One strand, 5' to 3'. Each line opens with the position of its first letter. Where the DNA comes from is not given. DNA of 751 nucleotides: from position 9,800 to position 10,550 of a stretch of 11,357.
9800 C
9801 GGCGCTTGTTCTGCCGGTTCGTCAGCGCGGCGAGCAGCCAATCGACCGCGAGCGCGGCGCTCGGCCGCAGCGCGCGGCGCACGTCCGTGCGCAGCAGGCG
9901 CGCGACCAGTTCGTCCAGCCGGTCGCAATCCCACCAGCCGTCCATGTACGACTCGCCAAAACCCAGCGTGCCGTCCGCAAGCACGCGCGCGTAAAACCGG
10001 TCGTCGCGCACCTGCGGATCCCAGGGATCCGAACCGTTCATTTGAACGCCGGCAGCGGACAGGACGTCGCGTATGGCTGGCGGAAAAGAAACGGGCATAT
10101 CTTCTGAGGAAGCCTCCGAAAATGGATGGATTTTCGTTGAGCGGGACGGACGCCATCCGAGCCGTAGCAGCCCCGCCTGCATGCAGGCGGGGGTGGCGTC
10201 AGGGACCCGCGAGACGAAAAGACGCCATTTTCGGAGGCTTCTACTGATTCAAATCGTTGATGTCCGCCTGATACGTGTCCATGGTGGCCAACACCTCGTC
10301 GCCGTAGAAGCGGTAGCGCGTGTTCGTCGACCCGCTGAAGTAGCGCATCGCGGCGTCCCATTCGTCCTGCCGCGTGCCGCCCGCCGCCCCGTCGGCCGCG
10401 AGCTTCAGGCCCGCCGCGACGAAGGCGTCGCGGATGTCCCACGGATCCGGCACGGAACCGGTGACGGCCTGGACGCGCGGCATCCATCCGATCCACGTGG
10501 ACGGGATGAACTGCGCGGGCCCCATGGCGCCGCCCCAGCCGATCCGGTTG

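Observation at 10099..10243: cfa leader contains a perfect 17-nt anti-SD/SD pairing around a GC palindrome: candidate translational riboregulator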

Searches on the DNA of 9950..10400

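Call 33: search_rna_families(source=window, start=9950, end=10400, threshold=evalue, max_evalue=10)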
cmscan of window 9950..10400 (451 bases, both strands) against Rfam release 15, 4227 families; matches with E-value up to 10: 2.
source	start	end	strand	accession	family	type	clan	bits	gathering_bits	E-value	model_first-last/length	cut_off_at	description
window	10111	10245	-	RF02966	DUF3268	Gene; sRNA;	-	21.6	65.3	0.051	1-121/121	no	DUF3268 RNA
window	9969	10025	+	RF01546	TB6Cs1H1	Gene; snRNA; snoRNA; HACA-box;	-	12.7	40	8.6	1-66/66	no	Trypanosomatid snoRNA TB6Cs1H1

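Call 42: search_rna_families(source=window, start=10050, end=10300, threshold=evalue, max_evalue=1, show_alignments=1)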
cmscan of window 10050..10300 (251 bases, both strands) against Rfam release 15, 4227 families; matches with E-value up to 1: 2.
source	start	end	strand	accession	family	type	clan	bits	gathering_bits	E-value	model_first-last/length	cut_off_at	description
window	10111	10239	+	RF04104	MIR918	Gene; miRNA;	-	23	268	0.031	1-265/265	no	MIR918 microRNA precursor family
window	10111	10245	-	RF02966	DUF3268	Gene; sRNA;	-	21.6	65.3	0.029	1-121/121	no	DUF3268 RNA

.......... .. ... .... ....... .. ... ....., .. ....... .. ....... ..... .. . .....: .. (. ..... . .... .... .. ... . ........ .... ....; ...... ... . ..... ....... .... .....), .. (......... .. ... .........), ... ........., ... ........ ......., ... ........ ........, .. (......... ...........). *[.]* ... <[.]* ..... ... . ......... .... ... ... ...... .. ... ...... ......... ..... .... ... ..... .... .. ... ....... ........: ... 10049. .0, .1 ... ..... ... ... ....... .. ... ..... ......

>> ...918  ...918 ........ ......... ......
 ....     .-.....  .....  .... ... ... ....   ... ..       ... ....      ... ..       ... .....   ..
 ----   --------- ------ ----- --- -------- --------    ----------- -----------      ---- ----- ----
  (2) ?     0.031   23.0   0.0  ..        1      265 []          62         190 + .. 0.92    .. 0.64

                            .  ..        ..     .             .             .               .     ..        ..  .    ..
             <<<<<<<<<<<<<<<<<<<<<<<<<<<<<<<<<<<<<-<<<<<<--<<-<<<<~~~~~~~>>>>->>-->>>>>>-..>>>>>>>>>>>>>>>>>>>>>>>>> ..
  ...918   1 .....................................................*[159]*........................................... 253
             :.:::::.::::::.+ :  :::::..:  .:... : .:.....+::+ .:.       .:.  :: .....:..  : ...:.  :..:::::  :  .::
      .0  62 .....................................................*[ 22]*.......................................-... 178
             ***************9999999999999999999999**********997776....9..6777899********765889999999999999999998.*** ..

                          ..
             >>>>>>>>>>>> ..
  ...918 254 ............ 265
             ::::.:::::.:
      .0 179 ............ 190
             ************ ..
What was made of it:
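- On Riboswitch or other curated cis-regulatory RNA (Rfam 15): The best sub-threshold hits are generic long hairpins on both strands: DUF3268 at 21.6 bits against 65.3, and MIR918 at 23 against 268 (calls 33, 42).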
